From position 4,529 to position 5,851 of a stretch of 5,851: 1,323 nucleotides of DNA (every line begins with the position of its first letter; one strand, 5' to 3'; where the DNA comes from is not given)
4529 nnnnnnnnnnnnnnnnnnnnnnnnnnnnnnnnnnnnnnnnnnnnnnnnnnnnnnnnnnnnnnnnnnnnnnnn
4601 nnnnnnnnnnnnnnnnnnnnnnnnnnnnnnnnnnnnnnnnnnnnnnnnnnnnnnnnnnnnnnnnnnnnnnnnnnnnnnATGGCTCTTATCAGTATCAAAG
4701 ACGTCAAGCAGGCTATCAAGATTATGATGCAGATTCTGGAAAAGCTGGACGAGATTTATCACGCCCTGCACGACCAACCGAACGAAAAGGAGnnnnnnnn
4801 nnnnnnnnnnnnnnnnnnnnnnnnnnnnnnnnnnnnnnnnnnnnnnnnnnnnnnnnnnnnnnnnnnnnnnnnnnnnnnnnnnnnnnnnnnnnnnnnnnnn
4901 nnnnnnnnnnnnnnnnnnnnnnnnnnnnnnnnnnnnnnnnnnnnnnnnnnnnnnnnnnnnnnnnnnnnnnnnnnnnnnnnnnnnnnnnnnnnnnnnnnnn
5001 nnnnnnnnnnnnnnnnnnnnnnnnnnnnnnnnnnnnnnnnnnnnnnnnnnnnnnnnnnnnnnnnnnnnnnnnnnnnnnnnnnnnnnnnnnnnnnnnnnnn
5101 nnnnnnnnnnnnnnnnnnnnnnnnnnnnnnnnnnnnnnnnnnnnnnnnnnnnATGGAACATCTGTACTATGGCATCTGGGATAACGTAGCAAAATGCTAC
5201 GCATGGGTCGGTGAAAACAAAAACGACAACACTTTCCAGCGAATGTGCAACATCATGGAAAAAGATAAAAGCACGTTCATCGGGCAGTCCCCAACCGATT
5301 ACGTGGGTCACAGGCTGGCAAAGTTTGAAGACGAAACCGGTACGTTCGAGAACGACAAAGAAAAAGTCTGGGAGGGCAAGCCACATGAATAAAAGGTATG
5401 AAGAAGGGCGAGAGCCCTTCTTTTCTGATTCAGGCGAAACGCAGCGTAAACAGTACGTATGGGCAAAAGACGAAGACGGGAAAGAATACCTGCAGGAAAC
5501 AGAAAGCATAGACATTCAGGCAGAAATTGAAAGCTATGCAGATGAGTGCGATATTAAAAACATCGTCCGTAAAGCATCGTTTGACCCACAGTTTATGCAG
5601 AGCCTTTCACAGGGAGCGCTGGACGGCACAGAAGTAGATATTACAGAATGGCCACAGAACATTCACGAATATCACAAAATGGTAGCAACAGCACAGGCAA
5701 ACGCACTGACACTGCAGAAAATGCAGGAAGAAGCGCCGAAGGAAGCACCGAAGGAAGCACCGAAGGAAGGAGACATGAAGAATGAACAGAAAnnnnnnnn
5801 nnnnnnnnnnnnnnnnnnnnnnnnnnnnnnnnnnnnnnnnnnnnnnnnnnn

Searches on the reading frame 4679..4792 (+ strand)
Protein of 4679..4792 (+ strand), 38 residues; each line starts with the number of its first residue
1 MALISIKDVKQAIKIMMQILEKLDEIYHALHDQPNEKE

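Call 7: search_protein_families(library=pfam, proteins=[window:4679-4792:+], max_evalue=0.01)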
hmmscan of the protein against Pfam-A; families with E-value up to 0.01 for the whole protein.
window:4679-4792:+ (38 aa): 0 families

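Call 8: search_protein_families(library=phrogs, proteins=[window:4679-4792:+], max_evalue=0.01)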
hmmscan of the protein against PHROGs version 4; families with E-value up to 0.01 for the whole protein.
window:4679-4792:+ (38 aa): 0 families

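Call 26: search_dna_similar(query=window:4679-4792:+, collection=phages, mode=protein, max_rows=60, max_evalue=0.01)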
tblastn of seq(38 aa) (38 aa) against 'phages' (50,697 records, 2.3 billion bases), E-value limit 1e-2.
Records with a match: 31; places in all: 31; records where one place covers at least 80% of the query: 31.
Best place of each record, by identity: 90-95% 4; 80-90% 10; 60-80% 17.
By first word of the organism name: Microviridae 20; Gokushovirus 5; Human 3; Gokushovirinae 3.
By host as written in the record: - 20; Homo sapiens 7; porcine 2; bacteria 1; monkey 1.
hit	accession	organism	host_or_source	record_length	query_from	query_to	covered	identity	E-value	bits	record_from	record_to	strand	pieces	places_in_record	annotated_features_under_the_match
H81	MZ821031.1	Microviridae sp.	blood from Homo sapiens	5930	1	38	100%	92.1%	1e-15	72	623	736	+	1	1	none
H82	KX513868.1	Human gut gokushovirus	Homo sapiens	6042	1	38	100%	92.1%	1e-14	69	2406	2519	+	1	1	none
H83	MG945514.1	Microviridae sp.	-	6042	1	38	100%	92.1%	1e-14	69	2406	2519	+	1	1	none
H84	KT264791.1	Gokushovirus WZ-2015a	Homo sapiens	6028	1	38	100%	89.5%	5e-14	68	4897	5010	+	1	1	none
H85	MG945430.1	Microviridae sp.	pig feces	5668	1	38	100%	85.0%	5e-13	65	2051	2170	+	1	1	none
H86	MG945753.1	Microviridae sp.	pig feces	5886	1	38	100%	85.0%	6e-13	65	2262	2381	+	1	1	none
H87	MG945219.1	Microviridae sp.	pig feces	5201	1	38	100%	82.5%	2e-12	64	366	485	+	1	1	similar to hypothetical protein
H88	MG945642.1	Microviridae sp.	pig feces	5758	1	38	100%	81.6%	3e-12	63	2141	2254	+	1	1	none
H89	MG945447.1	Microviridae sp.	pig feces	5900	1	36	95%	86.1%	6e-12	62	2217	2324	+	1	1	none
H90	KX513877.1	Human gut gokushovirus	Homo sapiens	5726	1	33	87%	93.9%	2e-11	61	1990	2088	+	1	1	peptidase M15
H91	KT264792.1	Gokushovirus WZ-2015a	Homo sapiens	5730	1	33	87%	87.9%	7e-12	62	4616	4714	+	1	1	none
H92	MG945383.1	Microviridae sp.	pig feces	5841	1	32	84%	87.5%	5e-10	57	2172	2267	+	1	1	none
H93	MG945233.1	Microviridae sp.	pig feces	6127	1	38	100%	71.1%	2e-10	58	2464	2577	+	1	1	none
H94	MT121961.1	Gokushovirinae sp. SC_3_H2_2017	bacteria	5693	1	38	100%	71.1%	3e-9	54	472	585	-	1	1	none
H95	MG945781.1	Microviridae sp.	rhesus feces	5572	1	32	84%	84.4%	5e-9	54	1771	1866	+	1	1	none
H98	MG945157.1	Microviridae sp.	pig feces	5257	1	33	87%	75.8%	6e-9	54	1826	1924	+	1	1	none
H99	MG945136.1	Microviridae sp.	pig feces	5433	1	33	87%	75.8%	1e-8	52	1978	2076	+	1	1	none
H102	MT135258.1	Gokushovirinae sp.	porcine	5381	1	36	95%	69.4%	3e-8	52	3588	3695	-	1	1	none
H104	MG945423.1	Microviridae sp.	pig feces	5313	1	36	95%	66.7%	2e-8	52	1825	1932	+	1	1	none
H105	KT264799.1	Gokushovirus WZ-2015a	Homo sapiens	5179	1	36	95%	66.7%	1e-7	50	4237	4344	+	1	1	VP5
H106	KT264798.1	Gokushovirus WZ-2015a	Homo sapiens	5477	1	35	92%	68.6%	8e-9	53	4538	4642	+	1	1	none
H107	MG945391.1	Microviridae sp.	pig feces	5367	1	33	87%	69.7%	9e-9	53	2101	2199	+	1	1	none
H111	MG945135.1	Microviridae sp.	dog feces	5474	1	35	92%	65.7%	6e-8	51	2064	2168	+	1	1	none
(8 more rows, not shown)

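Call 28: get_annotated_region(hit=H98, flank=6000)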
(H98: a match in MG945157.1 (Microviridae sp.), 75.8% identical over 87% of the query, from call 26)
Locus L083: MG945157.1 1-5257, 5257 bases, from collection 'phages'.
description: UNVERIFIED: Microviridae sp. isolate 369-1801, complete genome.
organism: Microviridae sp. (NCBI taxid 2202644)
taxonomy: Viruses; Monodnaviria; Sangervirae; Phixviricota; Malgrandaviricetes; Petitvirales; Microviridae
host: -; source: pig feces; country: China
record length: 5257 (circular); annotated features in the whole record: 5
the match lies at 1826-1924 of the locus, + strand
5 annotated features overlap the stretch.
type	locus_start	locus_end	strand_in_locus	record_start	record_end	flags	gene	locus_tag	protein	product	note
misc_feature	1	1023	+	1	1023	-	-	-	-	-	similar to VP4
misc_feature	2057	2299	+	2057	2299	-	-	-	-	-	similar to VP5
misc_feature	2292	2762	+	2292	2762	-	-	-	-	-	similar to VP3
misc_feature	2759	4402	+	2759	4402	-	-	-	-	-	similar to VP1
misc_feature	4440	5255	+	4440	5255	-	-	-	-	-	similar to VP2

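Call 29: get_annotated_region(hit=H99, flank=6000)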
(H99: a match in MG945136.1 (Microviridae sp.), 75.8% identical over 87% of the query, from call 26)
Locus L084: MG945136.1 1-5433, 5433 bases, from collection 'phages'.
description: UNVERIFIED: Microviridae sp. isolate 221-1801, complete genome.
organism: Microviridae sp. (NCBI taxid 2202644)
taxonomy: Viruses; Monodnaviria; Sangervirae; Phixviricota; Malgrandaviricetes; Petitvirales; Microviridae
host: -; source: pig feces; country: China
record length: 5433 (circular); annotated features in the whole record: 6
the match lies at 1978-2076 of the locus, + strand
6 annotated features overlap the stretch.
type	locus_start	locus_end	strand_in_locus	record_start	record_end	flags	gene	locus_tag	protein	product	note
misc_feature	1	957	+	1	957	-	-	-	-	-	similar to VP4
misc_feature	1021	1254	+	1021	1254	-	-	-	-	-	similar to hypothetical protein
misc_feature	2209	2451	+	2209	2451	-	-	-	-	-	similar to VP5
misc_feature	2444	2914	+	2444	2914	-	-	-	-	-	similar to VP3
misc_feature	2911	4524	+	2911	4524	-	-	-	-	-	similar to VP1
misc_feature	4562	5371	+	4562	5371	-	-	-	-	-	similar to VP2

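Call 30: get_annotated_region(hit=H104, flank=6000)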
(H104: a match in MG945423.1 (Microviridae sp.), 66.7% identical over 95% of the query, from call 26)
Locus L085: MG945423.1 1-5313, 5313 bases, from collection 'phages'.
description: UNVERIFIED: Microviridae sp. isolate 4337-1801, complete genome.
organism: Microviridae sp. (NCBI taxid 2202644)
taxonomy: Viruses; Monodnaviria; Sangervirae; Phixviricota; Malgrandaviricetes; Petitvirales; Microviridae
host: -; source: pig feces; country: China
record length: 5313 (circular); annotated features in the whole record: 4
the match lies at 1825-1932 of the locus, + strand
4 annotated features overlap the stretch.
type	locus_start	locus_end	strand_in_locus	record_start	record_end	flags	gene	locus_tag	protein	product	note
misc_feature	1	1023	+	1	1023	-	-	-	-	-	similar to VP4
misc_feature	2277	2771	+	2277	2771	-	-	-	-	-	similar to VP3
misc_feature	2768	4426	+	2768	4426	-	-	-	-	-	similar to VP1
misc_feature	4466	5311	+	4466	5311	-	-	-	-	-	similar to VP2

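Call 31: get_annotated_region(hit=H105, flank=6000)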
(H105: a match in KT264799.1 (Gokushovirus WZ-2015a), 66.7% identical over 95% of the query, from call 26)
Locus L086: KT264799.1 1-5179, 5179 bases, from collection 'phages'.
description: Gokushovirus WZ-2015a isolate 51Fra19, complete genome.
organism: Gokushovirus WZ-2015a (NCBI taxid 1758150)
taxonomy: Viruses; Monodnaviria; Sangervirae; Phixviricota; Malgrandaviricetes; Petitvirales; Microviridae; Gokushovirinae
host: Homo sapiens; source: feces; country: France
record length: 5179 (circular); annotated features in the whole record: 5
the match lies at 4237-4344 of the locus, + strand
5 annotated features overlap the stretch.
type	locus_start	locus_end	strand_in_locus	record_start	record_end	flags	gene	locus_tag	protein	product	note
CDS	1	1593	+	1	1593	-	-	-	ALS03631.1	VP1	-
CDS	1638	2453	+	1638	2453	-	-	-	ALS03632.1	VP2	-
CDS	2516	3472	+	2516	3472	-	-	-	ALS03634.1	VP4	-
CDS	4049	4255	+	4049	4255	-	-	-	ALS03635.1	VP5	-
CDS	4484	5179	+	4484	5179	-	-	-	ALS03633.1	VP3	-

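Call 32: get_annotated_region(hit=H106, flank=6000)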
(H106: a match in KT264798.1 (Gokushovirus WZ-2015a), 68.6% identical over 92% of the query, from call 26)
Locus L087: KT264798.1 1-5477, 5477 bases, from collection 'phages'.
description: Gokushovirus WZ-2015a isolate 50Chd433, complete genome.
organism: Gokushovirus WZ-2015a (NCBI taxid 1758150)
taxonomy: Viruses; Monodnaviria; Sangervirae; Phixviricota; Malgrandaviricetes; Petitvirales; Microviridae; Gokushovirinae
host: Homo sapiens; source: feces; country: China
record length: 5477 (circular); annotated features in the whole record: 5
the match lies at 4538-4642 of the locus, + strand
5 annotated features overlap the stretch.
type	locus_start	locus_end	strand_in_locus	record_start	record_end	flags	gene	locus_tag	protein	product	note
CDS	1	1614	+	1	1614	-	-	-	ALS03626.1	VP1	-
CDS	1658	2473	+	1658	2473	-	-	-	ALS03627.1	VP2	-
CDS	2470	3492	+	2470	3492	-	-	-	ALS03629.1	VP4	-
CDS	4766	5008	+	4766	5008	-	-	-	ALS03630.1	VP5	-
CDS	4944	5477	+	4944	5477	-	-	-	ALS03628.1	VP3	-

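Call 33: get_annotated_region(hit=H107, flank=6000)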
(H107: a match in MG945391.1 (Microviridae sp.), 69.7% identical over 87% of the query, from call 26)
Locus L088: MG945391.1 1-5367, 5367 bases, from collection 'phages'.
description: UNVERIFIED: Microviridae sp. isolate 3409-1801, complete genome.
organism: Microviridae sp. (NCBI taxid 2202644)
taxonomy: Viruses; Monodnaviria; Sangervirae; Phixviricota; Malgrandaviricetes; Petitvirales; Microviridae
host: -; source: pig feces; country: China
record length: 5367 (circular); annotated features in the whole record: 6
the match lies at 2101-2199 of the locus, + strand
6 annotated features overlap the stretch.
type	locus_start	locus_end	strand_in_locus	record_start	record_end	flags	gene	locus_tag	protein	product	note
misc_feature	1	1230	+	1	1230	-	-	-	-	-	similar to VP4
misc_feature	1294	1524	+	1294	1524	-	-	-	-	-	similar to hypothetical protein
misc_feature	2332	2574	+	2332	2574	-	-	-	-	-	similar to VP5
misc_feature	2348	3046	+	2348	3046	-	-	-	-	-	similar to VP3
misc_feature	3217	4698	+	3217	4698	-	-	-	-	-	similar to VP1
misc_feature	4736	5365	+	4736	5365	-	-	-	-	-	similar to VP2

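Call 34: get_annotated_region(hit=H111, flank=6000)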
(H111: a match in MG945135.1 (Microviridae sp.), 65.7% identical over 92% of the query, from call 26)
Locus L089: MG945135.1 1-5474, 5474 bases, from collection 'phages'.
description: UNVERIFIED: Microviridae sp. isolate 185-1602, complete genome.
organism: Microviridae sp. (NCBI taxid 2202644)
taxonomy: Viruses; Monodnaviria; Sangervirae; Phixviricota; Malgrandaviricetes; Petitvirales; Microviridae
host: -; source: dog feces; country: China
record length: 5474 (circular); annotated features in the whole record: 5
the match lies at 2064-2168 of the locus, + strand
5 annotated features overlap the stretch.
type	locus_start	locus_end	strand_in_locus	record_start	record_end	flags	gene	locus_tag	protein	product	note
misc_feature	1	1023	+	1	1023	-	-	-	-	-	similar to VP4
misc_feature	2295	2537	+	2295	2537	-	-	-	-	-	similar to VP5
misc_feature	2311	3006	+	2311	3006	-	-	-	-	-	similar to VP3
misc_feature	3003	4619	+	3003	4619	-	-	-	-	-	similar to VP1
misc_feature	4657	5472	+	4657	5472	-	-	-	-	-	similar to VP2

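Call 35: get_annotated_region(hit=H102, flank=6000)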
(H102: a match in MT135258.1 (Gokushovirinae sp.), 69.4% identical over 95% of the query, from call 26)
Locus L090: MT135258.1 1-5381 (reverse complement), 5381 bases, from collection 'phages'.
description: UNVERIFIED: Gokushovirinae sp. isolate VIRES_GX03_2265070, complete genome.
organism: Gokushovirinae sp. (NCBI taxid 2655021)
taxonomy: Viruses; Monodnaviria; Sangervirae; Phixviricota; Malgrandaviricetes; Petitvirales; Microviridae; Gokushovirinae
host: porcine; source: -; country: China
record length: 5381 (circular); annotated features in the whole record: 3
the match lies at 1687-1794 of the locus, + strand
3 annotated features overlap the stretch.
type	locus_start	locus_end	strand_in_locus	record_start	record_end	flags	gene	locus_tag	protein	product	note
CDS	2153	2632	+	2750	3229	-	-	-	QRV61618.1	VP3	-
CDS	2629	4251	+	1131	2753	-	-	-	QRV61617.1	VP1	-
CDS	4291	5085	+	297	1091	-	-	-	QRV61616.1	VP2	-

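Call 77: search_protein_families(library=ncbifam, proteins=[window:4679-4792:+], max_evalue=0.01)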
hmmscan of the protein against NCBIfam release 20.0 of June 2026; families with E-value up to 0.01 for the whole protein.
window:4679-4792:+ (38 aa): 0 families

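Call 78: search_protein_families(library=padloc, proteins=[window:4679-4792:+], max_evalue=0.01)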
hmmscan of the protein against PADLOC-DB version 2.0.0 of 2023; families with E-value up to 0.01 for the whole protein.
window:4679-4792:+ (38 aa): 0 families

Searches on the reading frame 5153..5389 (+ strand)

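Call 7: search_protein_families(library=pfam, proteins=[window:5153-5389:+], max_evalue=0.01)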
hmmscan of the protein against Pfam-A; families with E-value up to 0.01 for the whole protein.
window:5153-5389:+ (79 aa): 1 family
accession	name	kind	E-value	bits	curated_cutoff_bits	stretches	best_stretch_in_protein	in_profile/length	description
PF20577.3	Phage_ORF5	-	3.5e-09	36.6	27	1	6-71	2-67/75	Phage ORF5 protein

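Call 8: search_protein_families(library=phrogs, proteins=[window:5153-5389:+], max_evalue=0.01)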
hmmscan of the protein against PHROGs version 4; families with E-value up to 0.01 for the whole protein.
window:5153-5389:+ (79 aa): 1 family
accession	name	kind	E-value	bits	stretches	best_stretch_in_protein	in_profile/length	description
phrog_1670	-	DNA, RNA and nucleotide metabolism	3.4e-15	56.7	1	1-76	1-78/96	DNA binding protein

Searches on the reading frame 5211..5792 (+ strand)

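Call 7: search_protein_families(library=pfam, proteins=[window:5211-5792:+], max_evalue=0.01)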
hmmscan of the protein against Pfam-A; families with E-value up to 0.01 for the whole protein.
window:5211-5792:+ (194 aa): 1 family
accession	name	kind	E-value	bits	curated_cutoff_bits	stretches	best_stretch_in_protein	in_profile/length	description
PF09675.16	Chlamy_scaf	-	3.1e-09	37.5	25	1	87-163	4-77/134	Chlamydia-phage Chp2 scaffold (Chlamy_scaf)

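Call 8: search_protein_families(library=phrogs, proteins=[window:5211-5792:+], max_evalue=0.01)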
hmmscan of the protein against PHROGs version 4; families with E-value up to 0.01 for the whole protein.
window:5211-5792:+ (194 aa): 3 families
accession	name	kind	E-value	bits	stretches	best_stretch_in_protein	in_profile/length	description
phrog_24309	-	head and packaging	2.9e-68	229.2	1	59-185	1-130/136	virion structural protein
phrog_1642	-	head and packaging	6.8e-08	33.6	1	92-163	19-80/152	virion structural protein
phrog_24439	-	head and packaging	0.00058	21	1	142-164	7-29/82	virion structural protein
